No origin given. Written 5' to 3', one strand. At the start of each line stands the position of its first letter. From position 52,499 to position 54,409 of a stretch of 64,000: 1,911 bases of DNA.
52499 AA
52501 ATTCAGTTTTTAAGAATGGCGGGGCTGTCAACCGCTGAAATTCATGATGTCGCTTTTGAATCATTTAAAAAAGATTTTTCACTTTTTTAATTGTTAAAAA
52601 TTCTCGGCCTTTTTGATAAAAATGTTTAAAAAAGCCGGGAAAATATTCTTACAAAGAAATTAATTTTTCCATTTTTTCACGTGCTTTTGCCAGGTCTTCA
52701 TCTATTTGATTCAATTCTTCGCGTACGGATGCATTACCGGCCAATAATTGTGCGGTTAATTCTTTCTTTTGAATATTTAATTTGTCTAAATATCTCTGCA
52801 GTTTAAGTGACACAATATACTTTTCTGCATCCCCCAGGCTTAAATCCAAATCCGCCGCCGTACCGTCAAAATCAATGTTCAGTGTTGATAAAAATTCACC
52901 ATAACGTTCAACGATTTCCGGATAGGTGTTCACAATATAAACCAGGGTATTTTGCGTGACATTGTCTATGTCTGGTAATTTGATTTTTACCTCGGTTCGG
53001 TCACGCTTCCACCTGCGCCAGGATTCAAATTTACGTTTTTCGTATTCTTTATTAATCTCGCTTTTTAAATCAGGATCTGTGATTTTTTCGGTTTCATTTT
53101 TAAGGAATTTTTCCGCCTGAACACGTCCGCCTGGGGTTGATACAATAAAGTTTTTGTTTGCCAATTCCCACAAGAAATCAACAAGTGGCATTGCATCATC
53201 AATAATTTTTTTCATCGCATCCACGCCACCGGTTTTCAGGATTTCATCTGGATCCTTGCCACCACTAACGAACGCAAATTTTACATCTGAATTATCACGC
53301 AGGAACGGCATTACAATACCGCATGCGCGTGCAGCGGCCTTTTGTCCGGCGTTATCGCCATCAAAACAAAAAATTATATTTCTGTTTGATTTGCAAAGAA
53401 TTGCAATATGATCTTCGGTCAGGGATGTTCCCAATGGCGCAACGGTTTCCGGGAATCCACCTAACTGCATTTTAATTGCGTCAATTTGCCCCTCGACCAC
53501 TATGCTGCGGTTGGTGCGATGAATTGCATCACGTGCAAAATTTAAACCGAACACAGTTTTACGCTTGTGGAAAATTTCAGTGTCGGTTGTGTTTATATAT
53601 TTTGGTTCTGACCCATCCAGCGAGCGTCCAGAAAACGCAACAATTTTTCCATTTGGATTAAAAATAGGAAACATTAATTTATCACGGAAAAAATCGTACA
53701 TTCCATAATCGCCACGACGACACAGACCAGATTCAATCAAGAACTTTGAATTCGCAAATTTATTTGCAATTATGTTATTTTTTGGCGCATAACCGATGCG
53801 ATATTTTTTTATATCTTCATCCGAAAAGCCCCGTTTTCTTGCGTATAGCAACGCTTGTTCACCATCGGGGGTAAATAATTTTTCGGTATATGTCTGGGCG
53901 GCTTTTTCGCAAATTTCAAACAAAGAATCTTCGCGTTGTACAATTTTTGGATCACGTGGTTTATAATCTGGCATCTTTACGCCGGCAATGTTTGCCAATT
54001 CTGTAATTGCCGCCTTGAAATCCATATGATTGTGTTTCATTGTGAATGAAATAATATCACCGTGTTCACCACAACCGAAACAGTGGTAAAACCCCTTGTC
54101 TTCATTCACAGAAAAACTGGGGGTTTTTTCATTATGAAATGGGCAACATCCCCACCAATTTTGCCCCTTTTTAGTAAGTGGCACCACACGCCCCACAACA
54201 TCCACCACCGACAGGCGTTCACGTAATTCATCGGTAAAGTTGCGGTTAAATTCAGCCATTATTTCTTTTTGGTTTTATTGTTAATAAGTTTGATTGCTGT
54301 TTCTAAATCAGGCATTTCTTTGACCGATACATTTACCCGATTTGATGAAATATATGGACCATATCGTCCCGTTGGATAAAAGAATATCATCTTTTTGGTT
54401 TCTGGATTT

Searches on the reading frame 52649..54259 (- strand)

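Call 74: search_protein_families(library=pfam, proteins=[window:52649-54259:-], max_evalue=0.00001)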
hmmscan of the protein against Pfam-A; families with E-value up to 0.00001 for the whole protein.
window:52649-54259:- (536 aa): 5 families
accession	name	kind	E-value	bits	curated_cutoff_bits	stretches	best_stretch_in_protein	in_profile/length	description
PF01807.25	Zn_ribbon_DnaG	-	7.4e-37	125.5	24.9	1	6-98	3-95/98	CHC2 zinc finger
PF08275.17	DNAG_N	-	5.9e-33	114.1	26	1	124-242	2-127/128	DNA primase catalytic core, N-terminal domain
PF13662.12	Toprim_4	-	1.7e-15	57.4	25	1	253-314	4-72/85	Toprim domain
PF13155.12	Toprim_2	-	6.9e-15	55.6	22.1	1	253-341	1-88/88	Toprim-like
PF01751.28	Toprim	-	5.9e-10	39.6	23.1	1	253-320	3-84/96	Toprim domain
